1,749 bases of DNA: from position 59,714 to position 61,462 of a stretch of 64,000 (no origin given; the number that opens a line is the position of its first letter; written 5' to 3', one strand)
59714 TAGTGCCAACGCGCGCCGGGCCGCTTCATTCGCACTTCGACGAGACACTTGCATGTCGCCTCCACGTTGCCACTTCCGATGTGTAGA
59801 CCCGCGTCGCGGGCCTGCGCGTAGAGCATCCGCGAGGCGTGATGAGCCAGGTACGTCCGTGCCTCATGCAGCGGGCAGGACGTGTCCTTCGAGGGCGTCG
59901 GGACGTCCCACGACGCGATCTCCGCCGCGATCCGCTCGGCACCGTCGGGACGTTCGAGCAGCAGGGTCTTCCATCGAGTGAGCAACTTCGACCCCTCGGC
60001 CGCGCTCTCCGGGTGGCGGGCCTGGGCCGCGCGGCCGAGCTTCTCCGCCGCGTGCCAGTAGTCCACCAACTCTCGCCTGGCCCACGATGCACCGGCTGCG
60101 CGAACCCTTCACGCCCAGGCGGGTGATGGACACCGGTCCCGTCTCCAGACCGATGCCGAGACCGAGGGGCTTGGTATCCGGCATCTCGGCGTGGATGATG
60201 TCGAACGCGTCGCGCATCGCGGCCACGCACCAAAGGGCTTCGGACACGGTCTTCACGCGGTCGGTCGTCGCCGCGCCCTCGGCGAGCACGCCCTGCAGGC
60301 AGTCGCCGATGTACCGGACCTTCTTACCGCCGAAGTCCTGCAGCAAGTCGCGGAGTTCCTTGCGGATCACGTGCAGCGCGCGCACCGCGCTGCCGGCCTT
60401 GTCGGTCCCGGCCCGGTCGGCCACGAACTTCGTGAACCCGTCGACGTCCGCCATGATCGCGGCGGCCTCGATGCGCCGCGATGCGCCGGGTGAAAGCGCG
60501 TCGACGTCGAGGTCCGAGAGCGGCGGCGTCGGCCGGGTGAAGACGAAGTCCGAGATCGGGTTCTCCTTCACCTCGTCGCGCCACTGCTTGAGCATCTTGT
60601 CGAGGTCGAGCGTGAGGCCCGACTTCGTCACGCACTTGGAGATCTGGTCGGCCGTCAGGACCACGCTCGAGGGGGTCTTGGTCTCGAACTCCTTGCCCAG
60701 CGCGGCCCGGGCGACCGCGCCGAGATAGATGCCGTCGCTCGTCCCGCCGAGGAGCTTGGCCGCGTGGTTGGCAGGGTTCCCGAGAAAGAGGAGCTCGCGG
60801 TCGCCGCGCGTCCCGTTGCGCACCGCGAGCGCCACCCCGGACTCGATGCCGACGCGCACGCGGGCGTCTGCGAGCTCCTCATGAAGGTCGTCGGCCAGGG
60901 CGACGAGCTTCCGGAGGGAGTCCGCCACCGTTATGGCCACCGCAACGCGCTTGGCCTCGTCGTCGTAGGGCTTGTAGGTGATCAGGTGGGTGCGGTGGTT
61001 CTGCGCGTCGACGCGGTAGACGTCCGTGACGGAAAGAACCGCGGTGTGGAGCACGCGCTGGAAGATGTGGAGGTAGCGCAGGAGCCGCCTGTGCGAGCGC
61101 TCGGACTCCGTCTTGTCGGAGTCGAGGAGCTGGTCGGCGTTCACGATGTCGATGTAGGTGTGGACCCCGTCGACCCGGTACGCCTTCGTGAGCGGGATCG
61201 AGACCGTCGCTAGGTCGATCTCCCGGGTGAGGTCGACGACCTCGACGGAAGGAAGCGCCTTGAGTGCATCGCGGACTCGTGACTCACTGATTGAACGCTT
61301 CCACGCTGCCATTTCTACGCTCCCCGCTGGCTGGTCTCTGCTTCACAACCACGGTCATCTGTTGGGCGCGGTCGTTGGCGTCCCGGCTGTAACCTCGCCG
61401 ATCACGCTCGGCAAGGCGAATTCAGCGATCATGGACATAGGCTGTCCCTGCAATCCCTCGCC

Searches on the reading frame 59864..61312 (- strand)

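Call 3: search_protein_families(library=pfam, proteins=[window:59864-61312:-], max_evalue=0.01)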
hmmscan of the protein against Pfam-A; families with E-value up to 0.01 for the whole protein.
window:59864-61312:- (482 aa): 1 family
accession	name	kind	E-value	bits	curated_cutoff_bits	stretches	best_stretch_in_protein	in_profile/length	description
PF00211.25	Guanylate_cyc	-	4.3e-09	36.7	21.9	1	284-403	9-120/183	Adenylate and Guanylate cyclase catalytic domain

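Call 4: search_protein_families(library=padloc, proteins=[window:59864-61312:-], max_evalue=0.01)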
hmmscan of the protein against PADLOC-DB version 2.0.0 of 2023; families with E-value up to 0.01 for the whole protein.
window:59864-61312:- (482 aa): 8 families
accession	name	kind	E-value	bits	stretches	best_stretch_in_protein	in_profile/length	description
PDLC02366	PycC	-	2.8e-143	476.4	1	3-413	2-407/486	-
PDLC00762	PycC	-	1.6e-141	470.7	1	3-414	4-420/508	Pycsar cyclase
PDLC00765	PycC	-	1.3e-75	253.3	1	3-413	2-386/477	Pycsar cyclase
PDLC02367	PycC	-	5e-16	56.8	2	42-188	37-174/226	-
PDLC00766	PycC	-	1e-13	49.3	2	134-189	121-178/232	Pycsar cyclase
PDLC02369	PycC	-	1.2e-06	26.3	1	123-187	109-172/248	-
PDLC02368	PycC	-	4.6e-06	24.4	1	96-210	86-201/234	-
PDLC00734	PycC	-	2.3e-05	21.7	1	285-413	192-313/374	Pycsar cyclase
